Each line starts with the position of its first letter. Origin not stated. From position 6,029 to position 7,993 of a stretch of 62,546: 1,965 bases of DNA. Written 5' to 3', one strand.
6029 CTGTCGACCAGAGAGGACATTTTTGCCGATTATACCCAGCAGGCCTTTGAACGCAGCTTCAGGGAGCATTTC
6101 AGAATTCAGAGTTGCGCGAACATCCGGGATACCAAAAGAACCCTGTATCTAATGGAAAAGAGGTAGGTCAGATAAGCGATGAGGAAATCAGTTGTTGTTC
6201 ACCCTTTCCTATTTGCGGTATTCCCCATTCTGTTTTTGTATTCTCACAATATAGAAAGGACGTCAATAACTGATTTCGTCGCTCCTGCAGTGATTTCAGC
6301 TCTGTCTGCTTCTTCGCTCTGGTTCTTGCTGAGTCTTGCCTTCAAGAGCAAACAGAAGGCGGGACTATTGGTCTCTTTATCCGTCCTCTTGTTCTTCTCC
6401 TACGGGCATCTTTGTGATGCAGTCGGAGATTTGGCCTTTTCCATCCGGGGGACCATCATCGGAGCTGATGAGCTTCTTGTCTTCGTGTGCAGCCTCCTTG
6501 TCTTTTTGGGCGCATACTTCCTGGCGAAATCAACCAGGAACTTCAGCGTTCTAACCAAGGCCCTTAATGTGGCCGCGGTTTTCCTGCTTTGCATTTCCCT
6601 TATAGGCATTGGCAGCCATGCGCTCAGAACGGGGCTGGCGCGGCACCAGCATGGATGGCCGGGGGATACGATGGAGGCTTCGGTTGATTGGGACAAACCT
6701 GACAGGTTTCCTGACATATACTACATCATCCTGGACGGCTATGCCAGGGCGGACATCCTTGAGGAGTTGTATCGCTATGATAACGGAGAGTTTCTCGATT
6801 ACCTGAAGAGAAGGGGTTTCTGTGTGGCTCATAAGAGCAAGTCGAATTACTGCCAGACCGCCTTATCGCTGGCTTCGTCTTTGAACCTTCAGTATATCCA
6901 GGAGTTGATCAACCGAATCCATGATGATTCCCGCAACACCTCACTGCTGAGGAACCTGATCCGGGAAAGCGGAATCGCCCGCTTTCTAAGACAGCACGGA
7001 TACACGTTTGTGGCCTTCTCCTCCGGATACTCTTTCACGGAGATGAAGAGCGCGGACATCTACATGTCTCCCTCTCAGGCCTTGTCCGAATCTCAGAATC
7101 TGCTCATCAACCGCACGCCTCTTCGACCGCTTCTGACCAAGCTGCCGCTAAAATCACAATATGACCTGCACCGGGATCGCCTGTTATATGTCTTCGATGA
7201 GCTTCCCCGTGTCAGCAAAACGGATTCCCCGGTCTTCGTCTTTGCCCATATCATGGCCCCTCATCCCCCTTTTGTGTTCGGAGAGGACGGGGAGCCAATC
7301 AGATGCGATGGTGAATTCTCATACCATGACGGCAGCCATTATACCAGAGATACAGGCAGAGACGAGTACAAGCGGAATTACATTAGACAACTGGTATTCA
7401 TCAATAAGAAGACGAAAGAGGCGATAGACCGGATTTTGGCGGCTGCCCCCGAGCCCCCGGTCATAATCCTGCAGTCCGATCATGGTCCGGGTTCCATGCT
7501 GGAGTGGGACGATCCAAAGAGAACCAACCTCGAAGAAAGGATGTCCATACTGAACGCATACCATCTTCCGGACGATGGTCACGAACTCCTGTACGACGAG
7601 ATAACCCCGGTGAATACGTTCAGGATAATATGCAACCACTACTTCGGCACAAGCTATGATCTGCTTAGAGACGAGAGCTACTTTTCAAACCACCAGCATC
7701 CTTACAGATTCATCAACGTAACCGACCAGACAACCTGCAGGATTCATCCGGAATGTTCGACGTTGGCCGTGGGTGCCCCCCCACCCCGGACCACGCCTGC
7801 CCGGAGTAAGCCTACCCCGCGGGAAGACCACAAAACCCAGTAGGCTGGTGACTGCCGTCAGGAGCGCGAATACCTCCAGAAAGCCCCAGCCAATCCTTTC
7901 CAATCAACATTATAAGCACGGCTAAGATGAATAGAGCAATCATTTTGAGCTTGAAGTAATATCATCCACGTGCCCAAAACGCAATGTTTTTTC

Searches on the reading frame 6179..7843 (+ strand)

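Call 98: search_protein_families(library=pfam, proteins=[window:6179-7843:+], max_evalue=0.00001)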
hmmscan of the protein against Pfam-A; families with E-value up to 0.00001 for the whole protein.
window:6179-7843:+ (554 aa): 1 family
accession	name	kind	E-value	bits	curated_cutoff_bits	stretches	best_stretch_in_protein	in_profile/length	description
PF00884.28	Sulfatase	-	2.4e-06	27.5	25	1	183-480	6-269/301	Sulfatase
